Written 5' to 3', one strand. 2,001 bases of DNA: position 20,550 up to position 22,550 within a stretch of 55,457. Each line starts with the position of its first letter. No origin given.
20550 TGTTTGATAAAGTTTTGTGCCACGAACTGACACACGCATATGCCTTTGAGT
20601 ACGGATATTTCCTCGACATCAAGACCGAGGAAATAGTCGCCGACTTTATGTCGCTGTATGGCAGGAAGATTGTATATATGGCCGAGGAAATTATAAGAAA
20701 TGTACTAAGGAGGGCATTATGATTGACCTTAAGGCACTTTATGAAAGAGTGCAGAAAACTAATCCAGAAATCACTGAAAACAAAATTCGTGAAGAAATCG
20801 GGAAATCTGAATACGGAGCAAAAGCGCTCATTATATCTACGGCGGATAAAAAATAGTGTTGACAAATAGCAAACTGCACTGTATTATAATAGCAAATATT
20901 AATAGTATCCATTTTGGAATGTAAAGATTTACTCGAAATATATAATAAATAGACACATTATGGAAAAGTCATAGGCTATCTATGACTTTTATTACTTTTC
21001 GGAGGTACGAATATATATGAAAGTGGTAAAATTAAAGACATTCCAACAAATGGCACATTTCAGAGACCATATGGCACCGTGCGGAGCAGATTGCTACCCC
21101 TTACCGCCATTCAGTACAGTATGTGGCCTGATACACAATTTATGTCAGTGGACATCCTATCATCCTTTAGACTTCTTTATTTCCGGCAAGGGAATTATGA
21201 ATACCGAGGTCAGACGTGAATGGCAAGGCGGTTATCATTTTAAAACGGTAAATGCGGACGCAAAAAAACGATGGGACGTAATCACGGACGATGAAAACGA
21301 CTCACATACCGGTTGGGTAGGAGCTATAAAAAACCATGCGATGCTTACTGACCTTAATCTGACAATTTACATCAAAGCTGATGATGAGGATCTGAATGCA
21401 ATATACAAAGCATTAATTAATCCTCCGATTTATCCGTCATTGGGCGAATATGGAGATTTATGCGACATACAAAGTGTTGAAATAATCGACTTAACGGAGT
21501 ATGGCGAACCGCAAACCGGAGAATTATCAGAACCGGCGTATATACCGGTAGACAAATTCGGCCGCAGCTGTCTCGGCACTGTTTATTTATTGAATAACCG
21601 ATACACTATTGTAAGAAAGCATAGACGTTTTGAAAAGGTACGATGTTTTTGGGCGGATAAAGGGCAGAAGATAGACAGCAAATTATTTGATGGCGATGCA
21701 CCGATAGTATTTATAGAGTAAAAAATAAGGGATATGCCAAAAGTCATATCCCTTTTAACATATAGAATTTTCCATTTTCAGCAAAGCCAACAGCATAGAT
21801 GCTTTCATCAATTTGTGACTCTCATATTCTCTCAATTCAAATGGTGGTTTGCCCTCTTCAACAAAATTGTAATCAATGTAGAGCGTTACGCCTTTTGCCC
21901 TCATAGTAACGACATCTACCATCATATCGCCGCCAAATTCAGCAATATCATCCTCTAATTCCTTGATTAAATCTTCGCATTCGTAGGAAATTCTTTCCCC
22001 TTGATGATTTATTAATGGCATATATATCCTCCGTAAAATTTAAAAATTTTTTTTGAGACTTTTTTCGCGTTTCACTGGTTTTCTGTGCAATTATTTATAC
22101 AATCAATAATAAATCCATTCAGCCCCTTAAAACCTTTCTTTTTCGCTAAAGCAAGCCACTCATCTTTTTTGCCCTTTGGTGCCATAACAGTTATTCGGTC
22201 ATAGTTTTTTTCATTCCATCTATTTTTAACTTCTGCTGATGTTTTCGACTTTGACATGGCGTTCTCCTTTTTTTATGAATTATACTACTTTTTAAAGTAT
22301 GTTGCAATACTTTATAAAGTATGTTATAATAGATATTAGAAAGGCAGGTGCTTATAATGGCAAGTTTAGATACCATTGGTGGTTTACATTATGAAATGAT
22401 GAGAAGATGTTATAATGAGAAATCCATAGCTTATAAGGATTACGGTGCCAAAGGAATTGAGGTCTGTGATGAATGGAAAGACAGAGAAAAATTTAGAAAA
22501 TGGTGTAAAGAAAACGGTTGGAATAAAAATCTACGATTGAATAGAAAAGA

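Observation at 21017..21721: Orphan Cas5 (type I-B-like) homolog encoded by a phage, with no other cas genes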

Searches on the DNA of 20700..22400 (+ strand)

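Call 15: search_dna_similar(query=window:20700-22400:+, collection=phages, mode=distant)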
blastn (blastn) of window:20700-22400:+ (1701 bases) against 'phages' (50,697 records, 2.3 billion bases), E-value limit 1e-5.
No match.

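Call 87: search_rna_families(source=window, start=20800, end=21100, threshold=evalue, max_evalue=10)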
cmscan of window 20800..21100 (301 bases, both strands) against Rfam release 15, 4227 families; matches with E-value up to 10: 2.
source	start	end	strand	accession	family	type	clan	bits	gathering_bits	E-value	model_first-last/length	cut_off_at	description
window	20824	20941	-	RF01802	HSUR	Gene; snRNA;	-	20.2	50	4.8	1-123/123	no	Herpesvirus saimiri U RNA1/RNA2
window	20921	21009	+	RF02899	AaHKsRNA54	Gene; sRNA;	-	13.9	37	7.5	1-118/118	no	Aggregatibacter sRNA 54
